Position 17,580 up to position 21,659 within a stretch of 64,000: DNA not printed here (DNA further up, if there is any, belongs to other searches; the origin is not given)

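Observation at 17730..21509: Metallophosphoesterase-NACHT-tetrapeptide-repeat fusion: candidate new NLR-like (Avs/bNACHT-type) defence gene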

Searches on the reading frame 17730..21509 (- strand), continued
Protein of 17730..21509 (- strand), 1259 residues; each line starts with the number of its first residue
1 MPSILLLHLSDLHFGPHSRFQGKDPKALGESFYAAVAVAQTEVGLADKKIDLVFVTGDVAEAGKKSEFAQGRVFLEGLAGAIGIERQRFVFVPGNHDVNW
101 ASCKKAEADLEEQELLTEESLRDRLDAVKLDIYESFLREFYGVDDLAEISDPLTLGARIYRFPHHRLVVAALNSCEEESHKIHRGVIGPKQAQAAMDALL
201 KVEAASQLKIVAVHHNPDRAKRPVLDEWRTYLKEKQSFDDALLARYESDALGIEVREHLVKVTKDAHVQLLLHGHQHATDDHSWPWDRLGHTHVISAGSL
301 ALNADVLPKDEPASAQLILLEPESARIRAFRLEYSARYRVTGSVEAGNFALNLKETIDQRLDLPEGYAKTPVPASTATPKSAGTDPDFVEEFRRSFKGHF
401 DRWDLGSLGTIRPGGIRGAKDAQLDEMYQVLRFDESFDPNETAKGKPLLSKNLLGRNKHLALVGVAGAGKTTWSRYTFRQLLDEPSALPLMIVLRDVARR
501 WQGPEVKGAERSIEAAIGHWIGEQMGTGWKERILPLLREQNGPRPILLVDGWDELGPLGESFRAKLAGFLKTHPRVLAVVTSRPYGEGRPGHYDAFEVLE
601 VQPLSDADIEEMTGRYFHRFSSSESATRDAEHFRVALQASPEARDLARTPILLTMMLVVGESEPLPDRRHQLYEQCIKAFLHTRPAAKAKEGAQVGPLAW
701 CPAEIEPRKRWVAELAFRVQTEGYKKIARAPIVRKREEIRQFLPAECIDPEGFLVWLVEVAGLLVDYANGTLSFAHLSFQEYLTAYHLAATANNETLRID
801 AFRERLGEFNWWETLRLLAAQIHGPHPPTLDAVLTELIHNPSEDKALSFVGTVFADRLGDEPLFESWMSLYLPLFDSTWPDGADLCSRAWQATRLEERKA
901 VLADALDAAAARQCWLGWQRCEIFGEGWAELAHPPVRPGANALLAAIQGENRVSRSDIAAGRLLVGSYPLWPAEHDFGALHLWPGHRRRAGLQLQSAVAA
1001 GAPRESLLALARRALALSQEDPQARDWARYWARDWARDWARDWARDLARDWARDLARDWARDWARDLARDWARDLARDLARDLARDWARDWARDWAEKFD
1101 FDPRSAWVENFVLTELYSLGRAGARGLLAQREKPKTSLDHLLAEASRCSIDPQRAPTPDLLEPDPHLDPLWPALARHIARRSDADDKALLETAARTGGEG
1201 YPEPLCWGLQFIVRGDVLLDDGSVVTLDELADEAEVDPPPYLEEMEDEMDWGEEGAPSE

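Call 51: search_protein_families(library=pfam, proteins=[L024:9512-10600:+, L030:4927-6000:+, L031:9140-10300:+, L034:9407-10400:+, L035:9500-10300:+, L037:9401-10300:+, L038:9542-10300:+, L044:10001-11872:+, L045:3321-5723:+], max_evalue=0.01)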
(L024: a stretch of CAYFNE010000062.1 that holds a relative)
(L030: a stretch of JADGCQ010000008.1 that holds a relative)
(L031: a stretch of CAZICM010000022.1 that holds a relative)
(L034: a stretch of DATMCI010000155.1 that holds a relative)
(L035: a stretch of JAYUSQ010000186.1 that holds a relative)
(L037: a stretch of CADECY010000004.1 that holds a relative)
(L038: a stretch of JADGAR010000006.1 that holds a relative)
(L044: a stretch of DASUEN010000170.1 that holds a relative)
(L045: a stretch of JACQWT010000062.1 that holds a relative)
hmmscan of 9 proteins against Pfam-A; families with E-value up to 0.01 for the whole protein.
L024:9512-10600:+ (363 aa): 3 families
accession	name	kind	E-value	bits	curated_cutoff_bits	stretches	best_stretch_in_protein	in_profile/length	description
PF13676.11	TIR_2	-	5.4e-13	49.9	28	1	23-126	2-100/122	TIR domain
PF05729.18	NACHT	-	2.7e-05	24.5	26.7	1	249-349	3-99/167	NACHT domain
PF01582.25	TIR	-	0.00042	20.6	21.3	1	27-121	11-101/179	TIR domain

L030:4927-6000:+ (358 aa): 4 families
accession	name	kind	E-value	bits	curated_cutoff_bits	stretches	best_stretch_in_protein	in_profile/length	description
PF13676.11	TIR_2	-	4.1e-12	47.1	28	1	8-106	2-93/122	TIR domain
PF08937.16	ThsB_TIR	-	2.3e-06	28.3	21.2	1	8-102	1-94/100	Thoeris protein ThsB, TIR-like domain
PF05729.18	NACHT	-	8.9e-05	22.8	26.7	1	272-312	2-47/167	NACHT domain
PF20720.3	nSTAND3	-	0.0022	18.1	27.2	0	265-341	12-89/155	Novel STAND NTPase 3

L031:9140-10300:+ (387 aa): 1 family
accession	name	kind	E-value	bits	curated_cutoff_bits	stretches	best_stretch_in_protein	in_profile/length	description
PF13289.12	SIR2_2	-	2e-22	80.2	24.5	1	106-247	2-141/141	SIR2-like domain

L034:9407-10400:+ (331 aa): 6 families
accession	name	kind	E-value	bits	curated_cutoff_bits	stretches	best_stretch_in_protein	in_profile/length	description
PF12770.12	CHAT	-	2.5e-05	24.3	24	1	51-175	123-263/289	CHAT domain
PF13245.12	AAA_19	-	0.0041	17.7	25.1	0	292-320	10-38/134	AAA domain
PF01637.24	ATPase_2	-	0.0047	17.2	33.2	1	291-331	18-58/225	ATPase domain predominantly from Archaea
PF05729.18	NACHT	-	0.0069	16.7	26.7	0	295-330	2-42/167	NACHT domain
PF00580.27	UvrD-helicase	-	0.0071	16.5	23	0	292-322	12-42/271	UvrD/REP helicase N-terminal domain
PF04665.18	Pox_A32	-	0.0075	16.2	22.8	0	289-324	9-44/242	Poxvirus A32 protein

L035:9500-10300:+ (267 aa): 3 families
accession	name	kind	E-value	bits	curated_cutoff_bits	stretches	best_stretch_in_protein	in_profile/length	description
PF04471.18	Mrr_cat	-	1.9e-05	25.2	21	1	17-84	2-70/115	Restriction endonuclease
PF13156.12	Mrr_cat_2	-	0.0012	19.2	22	1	42-119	23-98/127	Restriction endonuclease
PF25199.1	nSTAND_NTPase5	-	0.0043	17.3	34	0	236-261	42-67/145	Novel STAND NTPase 5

L037:9401-10300:+ (300 aa): 2 families
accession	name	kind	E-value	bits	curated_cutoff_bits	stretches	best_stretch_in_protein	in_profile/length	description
PF25199.1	nSTAND_NTPase5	-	0.00074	19.8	34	1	269-296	42-69/145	Novel STAND NTPase 5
PF05729.18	NACHT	-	0.0027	18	26.7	1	271-291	3-23/167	NACHT domain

L038:9542-10300:+ (253 aa): 2 families
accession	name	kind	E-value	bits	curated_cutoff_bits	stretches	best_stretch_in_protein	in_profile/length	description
PF13676.11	TIR_2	-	6.1e-14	53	28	1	5-105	1-96/122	TIR domain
PF01582.25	TIR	-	9.5e-07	29.2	21.3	1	10-150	11-145/179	TIR domain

L044:10001-11872:+ (624 aa): 4 families
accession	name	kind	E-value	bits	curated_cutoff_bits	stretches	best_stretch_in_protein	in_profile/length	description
PF00149.33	Metallophos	-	2.5e-14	54.6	21.5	1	1-274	1-190/191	Calcineurin-like phosphoesterase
PF13676.11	TIR_2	-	2.5e-12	47.8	28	1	428-535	1-98/122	TIR domain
PF12850.12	Metallophos_2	-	0.00022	21.7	27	0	1-106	1-71/154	Calcineurin-like phosphoesterase superfamily domain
PF01582.25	TIR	-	0.0091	16.2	21.3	0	450-517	19-86/179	TIR domain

L045:3321-5723:+ (801 aa): 8 families
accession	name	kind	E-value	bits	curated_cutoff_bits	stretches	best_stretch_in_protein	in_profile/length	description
PF05729.18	NACHT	-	1.6e-09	38.2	26.7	1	550-718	1-164/167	NACHT domain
PF00149.33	Metallophos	-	5.6e-08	33.9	21.5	1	56-332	4-190/191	Calcineurin-like phosphoesterase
PF20720.3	nSTAND3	-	8.9e-05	22.7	27.2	1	543-575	11-43/155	Novel STAND NTPase 3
PF13191.12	AAA_16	-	0.00031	21.7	32.6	1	545-653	19-144/167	AAA ATPase domain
PF13401.12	AAA_22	-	0.00041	21.1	27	0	552-589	8-33/130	AAA domain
PF13481.12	AAA_25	-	0.0013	18.8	27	0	544-574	28-58/195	AAA domain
PF24883.2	NPHP3_N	-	0.0017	19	24.8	0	551-573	24-46/164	Nephrocystin 3, N-terminal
PF13671.12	AAA_33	-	0.0033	18.2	27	0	552-570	2-20/143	AAA domain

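Call 62: find_encoding_contigs(protein=P0052, flank=10000, max_places=1)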
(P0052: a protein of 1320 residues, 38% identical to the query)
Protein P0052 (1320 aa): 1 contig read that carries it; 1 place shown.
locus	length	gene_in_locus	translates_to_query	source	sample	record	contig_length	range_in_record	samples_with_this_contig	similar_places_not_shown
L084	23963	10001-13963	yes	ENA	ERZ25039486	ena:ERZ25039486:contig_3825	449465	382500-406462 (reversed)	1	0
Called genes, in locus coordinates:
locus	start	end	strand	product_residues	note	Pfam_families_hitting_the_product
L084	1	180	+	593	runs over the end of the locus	PF02449:Glyco_hydro_42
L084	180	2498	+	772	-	-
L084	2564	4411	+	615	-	PF22842:Pel9A-like_beta_helix (weak), PF21231:GH141_M, PF13229:Beta_helix (weak)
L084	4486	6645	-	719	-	PF04734:Ceramidase_alk (faint), PF13385:Laminin_G_3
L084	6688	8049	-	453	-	PF01408:GFO_IDH_MocA, PF19051:GFO_IDH_MocA_C2, PF22725:GFO_IDH_MocA_C3 (weak)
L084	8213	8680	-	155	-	-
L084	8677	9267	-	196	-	-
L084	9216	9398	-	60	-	-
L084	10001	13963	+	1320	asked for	PF00149:Metallophos, PF05729:NACHT (weak)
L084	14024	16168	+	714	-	PF01120:Alpha_L_fucos, PF14871:GHL6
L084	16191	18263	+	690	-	-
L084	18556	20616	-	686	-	PF02838:Glyco_hydro_20b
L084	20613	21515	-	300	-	PF13088:BNR_2 (faint)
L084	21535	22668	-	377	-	PF13859:BNR_3, PF24316:Tli3 (faint), PF02012:BNR (faint), PF13088:BNR_2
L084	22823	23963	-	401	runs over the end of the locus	PF01120:Alpha_L_fucos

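Call 67: search_dna_similar(query=window:17733-21509:-, collection=plasmids, mode=protein, max_evalue=0.00001, max_rows=25)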
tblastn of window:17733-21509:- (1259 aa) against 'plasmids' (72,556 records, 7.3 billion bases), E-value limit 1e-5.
Records with a match: 50; places in all: 51; records where one place covers at least 80% of the query: 0.
Best place of each record, by identity: <60% 50.
By first word of the organism name: Streptomyces 15; Nostoc 6; Agrobacterium 3; Tolypothrix 3; Acaryochloris 2; Calothrix 2; Bacillus 2; Leptolyngbya 2; Pseudanabaena 2; Candidatus 1; and 12 more.
By predicted mobility (MOB-suite, as given by PLSDB): non-mobilizable 28; mobilizable 13; conjugative 9.
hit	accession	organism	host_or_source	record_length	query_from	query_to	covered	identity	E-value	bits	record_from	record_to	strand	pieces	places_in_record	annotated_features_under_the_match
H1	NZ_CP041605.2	Streptomyces sp. S1D4-14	Isolated strain,Microscale soil grain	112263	359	826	37%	25.1%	1e-8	67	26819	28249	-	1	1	NACHT domain-containing protein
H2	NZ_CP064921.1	Acaryochloris marina S15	cell culture,surface of Pikea pinnata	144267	362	822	37%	25.5%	4e-14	86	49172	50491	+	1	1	helix-turn-helix domain-containing protein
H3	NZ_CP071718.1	Acaryochloris sp. 'Moss Beach'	culture,intertidal zone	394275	362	822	37%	25.4%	6e-14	85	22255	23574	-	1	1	helix-turn-helix domain-containing protein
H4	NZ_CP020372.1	Candidatus Thiodictyon syntrophicum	meromictic lake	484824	457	864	32%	27.5%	7e-11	75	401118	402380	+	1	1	SUMF1/EgtB/PvdO family nonheme iron enzyme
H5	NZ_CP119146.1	Streptomyces sp. AM 4-1-1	Apis mellifera,cell culture,Insects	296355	386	785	32%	26.8%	7e-9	69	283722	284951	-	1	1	NACHT domain-containing protein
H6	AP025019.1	Calothrix sp. PCC 7716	-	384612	367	819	36%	23.3%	1e-17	97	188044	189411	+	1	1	hypothetical protein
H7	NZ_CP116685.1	Agrobacterium fabrum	cell culture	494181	409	819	33%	24.9%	4e-11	76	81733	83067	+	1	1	SIR2 family protein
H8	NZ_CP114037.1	Streptomyces sp. S465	plant,whole organism,soil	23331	386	785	32%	25.5%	5e-8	66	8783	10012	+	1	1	NACHT domain-containing protein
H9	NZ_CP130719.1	Streptomyces sp. NBC_01334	-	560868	447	822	30%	26.5%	2e-9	70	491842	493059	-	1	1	NACHT domain-containing protein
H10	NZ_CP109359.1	Streptomyces sp. NBC_01562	-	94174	464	826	29%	27.3%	3e-8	66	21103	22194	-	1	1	NACHT domain-containing protein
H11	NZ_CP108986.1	Streptomyces sp. NBC_00724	-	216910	445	787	27%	28.5%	7e-6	59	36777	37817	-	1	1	hypothetical protein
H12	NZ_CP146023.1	Streptomyces sp. Q6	Cell cultrue,soil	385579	450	785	27%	28.8%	5e-7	62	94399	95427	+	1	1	NACHT domain-containing protein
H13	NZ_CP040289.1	Nostoc sp. C057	Phaeoceros,pure culture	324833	453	841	31%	24.3%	1e-12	81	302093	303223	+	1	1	NACHT domain-containing protein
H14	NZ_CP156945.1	Enterobacter hormaechei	Homo sapiens,Tissue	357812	454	788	27%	28.0%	9e-15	88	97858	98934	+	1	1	NACHT domain-containing protein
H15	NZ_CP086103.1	Streptomyces anulatus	Peperomia dindygulensis Miq.,cell ...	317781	446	819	30%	25.1%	6e-7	62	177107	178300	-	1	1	HEAT repeat domain-containing protein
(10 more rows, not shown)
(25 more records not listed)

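Call 68: search_dna_similar(query=window:17733-21509:-, collection=phages, mode=protein, max_evalue=0.00001, max_rows=15)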
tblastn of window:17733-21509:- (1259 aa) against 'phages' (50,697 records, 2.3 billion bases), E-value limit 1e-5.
Records with a match: 1; places in all: 1; records where one place covers at least 80% of the query: 0.
Best place of each record, by identity: <60% 1.
By first word of the organism name: Bacteriophage 1.
By host as written in the record: - 1.
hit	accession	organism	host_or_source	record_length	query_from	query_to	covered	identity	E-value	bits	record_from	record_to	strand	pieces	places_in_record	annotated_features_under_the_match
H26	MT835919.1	Bacteriophage sp.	human fecal samples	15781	6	277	22%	26.8%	1e-12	79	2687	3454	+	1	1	record has no annotation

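Call 95: search_protein_families(library=padloc, alignment_id=A4, max_evalue=1e-8)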
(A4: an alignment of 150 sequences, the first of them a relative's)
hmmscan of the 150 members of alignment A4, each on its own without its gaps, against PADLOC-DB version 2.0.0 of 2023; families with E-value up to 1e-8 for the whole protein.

A. member 1, L001:9378-9797:+ (140 aa): 0 families

B. families by the number of members that match (of 150 scanned): 130 families (the first 25 are shown)
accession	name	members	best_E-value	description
PDLC04134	mad2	3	7.1e-23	mads_2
PDLC02979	AriA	3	2.3e-17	-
PDLC04135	mad3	3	2.3e-16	mads_3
PDLC03878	NsnB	3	1.5e-13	-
PDLC00278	PtuA1|PtuA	2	3.9e-40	AAA ATPase domain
PDLC00271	PtuA1|PtuA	2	2.9e-37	AAA ATPase domain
PDLC00292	PtuA1|PtuA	2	1.1e-27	AAA ATPase domain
PDLC02980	AriA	2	1.2e-21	-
PDLC00288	PtuA1|PtuA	2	3.1e-18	AAA ATPase domain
PDLC02981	AriAB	2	1.7e-13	-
PDLC02335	AbiLi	2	2.1e-13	AbiLi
PDLC04570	PDC-M31A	2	7.5e-12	-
PDLC04175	HEC-01A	2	1e-11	-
PDLC04179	HEC-01A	2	1.1e-10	-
PDLC04180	HEC-01A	2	7.4e-10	-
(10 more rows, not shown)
